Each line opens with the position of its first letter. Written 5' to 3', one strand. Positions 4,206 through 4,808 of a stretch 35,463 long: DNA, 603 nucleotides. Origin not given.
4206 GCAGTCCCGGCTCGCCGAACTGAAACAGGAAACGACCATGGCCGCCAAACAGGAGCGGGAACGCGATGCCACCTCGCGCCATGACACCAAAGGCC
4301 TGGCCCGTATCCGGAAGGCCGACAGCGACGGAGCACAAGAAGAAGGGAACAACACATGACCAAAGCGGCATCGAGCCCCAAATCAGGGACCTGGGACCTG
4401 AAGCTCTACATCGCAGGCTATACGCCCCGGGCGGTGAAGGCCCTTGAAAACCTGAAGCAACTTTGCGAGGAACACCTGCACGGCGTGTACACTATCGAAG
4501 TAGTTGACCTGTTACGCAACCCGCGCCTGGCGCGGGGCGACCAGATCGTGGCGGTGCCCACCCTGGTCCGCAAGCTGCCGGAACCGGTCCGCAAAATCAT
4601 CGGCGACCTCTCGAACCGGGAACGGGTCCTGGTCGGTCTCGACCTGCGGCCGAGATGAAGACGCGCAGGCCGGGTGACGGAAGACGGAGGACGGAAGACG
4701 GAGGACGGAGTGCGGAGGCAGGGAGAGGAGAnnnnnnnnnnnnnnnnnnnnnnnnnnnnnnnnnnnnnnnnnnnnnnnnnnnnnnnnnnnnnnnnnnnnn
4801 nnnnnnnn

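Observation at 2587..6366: KaiA-less KaiC/KaiB pair wired to a PAS-sigma54 activator instead of a histidine kinase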

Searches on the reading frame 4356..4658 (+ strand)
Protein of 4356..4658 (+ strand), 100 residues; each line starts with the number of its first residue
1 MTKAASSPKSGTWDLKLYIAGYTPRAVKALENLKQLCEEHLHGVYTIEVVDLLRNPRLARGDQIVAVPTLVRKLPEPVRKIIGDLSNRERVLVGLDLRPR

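Call 7: search_protein_families(library=pfam, proteins=[window:4356-4658:+], max_evalue=0.01)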
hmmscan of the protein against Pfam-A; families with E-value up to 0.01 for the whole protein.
window:4356-4658:+ (100 aa): 1 family
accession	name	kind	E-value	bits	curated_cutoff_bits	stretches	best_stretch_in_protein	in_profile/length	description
PF07689.18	KaiB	-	6.9e-27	93.4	27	1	16-96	1-81/82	KaiB domain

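Call 8: search_protein_families(library=ncbifam, proteins=[window:4356-4658:+], max_evalue=0.001)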
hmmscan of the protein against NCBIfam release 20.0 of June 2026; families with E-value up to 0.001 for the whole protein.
window:4356-4658:+ (100 aa): 2 families
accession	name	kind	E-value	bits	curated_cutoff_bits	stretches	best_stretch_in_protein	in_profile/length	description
NF006798.0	PRK09301.1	equivalog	1.2e-33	115.2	110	1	12-97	6-91/105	circadian clock protein KaiB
TIGR02654.1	circ_KaiB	equivalog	1.8e-32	111.3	145.3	1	12-96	3-87/87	circadian clock protein KaiB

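Call 58: search_solved_structures(query=window:4356-4658:+, max_evalue=0.001, show_alignments=2)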
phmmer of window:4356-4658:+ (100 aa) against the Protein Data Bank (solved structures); distinct sequences matched with E-value up to 0.001: 11.
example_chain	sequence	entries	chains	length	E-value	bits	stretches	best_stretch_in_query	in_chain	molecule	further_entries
1wwj_A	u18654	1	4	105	1.3e-30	108.7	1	7-97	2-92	Circadian clock protein kaiB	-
1r5p_A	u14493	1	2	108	2.8e-30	107.6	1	12-97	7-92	circadian oscillation regulator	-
2qke_A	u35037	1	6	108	5.3e-30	106.8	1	8-97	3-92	Circadian clock protein kaiB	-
8fwj_M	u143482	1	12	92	1.6e-29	105.2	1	15-96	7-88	Circadian clock protein KaiB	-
4kso_C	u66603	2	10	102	2.4e-29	104.6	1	11-97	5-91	Circadian clock protein KaiB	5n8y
5jwq_B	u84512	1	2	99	3.7e-29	104.1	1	8-97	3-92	Circadian clock protein KaiB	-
1vgl_A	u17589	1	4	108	3.7e-29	104.1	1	8-97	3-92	Circadian clock protein kaiB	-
5jwo_B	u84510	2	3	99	1e-27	99.4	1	8-97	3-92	Circadian clock protein KaiB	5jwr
5jyt_A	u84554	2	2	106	1.8e-27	98.6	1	8-97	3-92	Circadian clock protein KaiB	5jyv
8ubh_A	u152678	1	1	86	4.5e-16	62.1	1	15-91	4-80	Circadian oscillation regulator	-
4kun_A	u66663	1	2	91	1.4e-14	57.3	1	14-97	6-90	Hypothetical protein Lpp1115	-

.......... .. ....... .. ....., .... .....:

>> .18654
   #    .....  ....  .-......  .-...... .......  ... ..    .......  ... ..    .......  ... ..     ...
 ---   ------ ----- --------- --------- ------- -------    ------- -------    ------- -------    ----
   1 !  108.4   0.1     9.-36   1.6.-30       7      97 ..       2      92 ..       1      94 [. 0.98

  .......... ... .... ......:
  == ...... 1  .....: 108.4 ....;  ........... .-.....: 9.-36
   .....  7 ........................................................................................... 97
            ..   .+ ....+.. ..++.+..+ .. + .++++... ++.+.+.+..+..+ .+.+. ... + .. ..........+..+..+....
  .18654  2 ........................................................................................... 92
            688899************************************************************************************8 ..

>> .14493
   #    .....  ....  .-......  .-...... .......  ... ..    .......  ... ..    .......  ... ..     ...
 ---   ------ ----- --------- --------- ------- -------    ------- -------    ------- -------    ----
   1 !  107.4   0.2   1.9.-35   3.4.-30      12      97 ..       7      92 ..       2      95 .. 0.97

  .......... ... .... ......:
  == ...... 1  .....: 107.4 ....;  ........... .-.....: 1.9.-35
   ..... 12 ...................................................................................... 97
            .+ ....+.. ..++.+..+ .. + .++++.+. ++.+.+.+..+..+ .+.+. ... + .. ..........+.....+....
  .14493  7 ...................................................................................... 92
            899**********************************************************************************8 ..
